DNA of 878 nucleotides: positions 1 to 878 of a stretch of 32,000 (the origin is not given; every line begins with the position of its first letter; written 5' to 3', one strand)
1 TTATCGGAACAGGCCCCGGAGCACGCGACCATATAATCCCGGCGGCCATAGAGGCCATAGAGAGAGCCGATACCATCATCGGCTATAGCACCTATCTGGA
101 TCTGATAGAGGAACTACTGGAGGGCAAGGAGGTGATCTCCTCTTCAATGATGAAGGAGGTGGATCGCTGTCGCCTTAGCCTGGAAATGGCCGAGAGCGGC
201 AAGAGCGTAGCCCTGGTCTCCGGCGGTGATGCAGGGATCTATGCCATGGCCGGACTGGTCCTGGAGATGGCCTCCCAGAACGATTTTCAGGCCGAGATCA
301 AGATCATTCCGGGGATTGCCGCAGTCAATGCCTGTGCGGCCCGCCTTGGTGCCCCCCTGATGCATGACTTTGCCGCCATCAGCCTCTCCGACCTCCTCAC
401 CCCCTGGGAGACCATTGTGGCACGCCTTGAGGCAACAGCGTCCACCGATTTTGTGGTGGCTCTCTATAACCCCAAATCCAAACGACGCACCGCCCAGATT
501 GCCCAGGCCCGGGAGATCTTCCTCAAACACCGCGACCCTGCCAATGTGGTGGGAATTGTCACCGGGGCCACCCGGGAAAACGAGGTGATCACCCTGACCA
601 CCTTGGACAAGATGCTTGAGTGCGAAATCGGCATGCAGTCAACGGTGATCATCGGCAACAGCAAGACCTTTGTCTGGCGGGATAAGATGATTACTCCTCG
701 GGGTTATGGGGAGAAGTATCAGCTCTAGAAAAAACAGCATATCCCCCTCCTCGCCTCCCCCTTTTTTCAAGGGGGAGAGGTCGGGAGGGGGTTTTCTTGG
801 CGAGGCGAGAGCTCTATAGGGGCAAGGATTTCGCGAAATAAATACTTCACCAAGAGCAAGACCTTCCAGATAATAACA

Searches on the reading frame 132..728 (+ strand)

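Call 18: search_protein_families(library=pfam, proteins=[window:132-728:+], max_evalue=0.001)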
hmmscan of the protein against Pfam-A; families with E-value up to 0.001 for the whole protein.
window:132-728:+ (198 aa): 1 family
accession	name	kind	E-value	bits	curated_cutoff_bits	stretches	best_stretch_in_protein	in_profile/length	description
PF00590.25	TP_methylase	-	1.7e-24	87.4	27.8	1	17-160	72-210/212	Tetrapyrrole (Corrin/Porphyrin) Methylases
